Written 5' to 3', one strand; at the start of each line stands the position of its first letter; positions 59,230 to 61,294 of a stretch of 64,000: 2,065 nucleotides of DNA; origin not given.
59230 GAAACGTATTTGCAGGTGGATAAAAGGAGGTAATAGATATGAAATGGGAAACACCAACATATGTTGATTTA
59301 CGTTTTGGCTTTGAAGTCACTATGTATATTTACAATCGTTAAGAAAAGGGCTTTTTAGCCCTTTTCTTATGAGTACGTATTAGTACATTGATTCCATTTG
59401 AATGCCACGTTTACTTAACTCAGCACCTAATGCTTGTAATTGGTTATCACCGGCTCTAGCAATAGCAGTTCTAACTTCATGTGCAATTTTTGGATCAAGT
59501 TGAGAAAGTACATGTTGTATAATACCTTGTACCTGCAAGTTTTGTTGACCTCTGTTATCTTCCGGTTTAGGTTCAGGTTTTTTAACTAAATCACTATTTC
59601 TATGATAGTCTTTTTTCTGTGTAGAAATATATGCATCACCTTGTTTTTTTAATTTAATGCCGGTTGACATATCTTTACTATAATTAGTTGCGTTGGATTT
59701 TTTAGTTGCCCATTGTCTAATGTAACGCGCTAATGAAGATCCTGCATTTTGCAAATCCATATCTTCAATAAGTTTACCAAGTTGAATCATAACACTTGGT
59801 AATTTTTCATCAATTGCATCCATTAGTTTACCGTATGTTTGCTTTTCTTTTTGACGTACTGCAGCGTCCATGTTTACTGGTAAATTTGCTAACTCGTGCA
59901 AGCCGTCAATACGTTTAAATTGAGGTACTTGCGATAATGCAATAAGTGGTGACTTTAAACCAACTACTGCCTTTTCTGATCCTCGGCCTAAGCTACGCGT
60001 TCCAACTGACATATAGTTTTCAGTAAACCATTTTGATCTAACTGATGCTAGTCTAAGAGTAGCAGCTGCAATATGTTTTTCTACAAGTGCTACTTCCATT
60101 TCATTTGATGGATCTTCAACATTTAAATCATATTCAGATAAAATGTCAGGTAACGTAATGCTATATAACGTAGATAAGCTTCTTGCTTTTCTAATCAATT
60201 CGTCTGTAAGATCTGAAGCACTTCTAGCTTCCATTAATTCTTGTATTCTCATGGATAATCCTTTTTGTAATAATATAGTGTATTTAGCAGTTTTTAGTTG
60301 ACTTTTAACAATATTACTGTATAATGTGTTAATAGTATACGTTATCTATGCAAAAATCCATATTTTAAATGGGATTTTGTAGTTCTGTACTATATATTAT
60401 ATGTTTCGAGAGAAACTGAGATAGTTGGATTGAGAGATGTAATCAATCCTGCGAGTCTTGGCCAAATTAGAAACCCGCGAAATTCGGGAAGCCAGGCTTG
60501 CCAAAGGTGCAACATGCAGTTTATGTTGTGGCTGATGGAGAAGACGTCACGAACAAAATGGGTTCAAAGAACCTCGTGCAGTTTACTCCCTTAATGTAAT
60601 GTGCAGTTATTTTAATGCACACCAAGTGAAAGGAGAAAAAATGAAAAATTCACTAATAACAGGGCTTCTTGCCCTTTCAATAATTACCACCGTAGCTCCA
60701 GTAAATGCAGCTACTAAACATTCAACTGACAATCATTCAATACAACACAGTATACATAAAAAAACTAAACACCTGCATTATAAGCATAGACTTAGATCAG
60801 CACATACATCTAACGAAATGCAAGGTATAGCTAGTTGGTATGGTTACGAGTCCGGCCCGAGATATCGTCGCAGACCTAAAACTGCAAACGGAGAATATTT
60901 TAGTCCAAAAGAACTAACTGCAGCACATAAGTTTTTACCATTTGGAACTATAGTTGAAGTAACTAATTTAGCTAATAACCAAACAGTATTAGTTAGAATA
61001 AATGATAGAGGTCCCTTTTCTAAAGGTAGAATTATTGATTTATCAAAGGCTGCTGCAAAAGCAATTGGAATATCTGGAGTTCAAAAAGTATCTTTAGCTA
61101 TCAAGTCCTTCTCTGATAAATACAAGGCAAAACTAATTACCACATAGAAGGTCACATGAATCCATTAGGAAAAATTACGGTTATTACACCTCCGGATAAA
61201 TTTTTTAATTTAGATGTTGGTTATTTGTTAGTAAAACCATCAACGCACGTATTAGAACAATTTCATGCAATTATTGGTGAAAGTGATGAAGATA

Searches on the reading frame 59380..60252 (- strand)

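Call 3: search_protein_families(library=pfam, proteins=[window:59380-60252:-], max_evalue=1)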
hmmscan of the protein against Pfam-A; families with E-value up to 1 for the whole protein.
window:59380-60252:- (290 aa): 1 family
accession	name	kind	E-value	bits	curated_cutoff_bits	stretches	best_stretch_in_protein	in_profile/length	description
PF23055.1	DUF7041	-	0.054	14.4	28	1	246-285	33-74/85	Domain of unknown function (DUF7041)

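Call 4: search_protein_families(library=ncbifam, proteins=[window:59380-60252:-], max_evalue=1)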
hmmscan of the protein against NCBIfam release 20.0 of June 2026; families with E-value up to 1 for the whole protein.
window:59380-60252:- (290 aa): 0 families

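Call 17: search_protein_families(library=phrogs, proteins=[window:59380-60249:-], max_evalue=0.001)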
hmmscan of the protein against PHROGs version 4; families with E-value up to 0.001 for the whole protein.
window:59380-60249:- (289 aa): 0 families

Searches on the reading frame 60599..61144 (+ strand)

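Call 18: search_protein_families(library=pfam, proteins=[window:60599-61144:+], max_evalue=0.001)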
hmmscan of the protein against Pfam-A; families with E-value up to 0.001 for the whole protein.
window:60599-61144:+ (182 aa): 1 family
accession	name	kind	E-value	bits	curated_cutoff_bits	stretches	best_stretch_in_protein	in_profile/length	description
PF03330.24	DPBB_1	-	4.9e-23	81.6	28.8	1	75-160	3-77/83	Lytic transglycolase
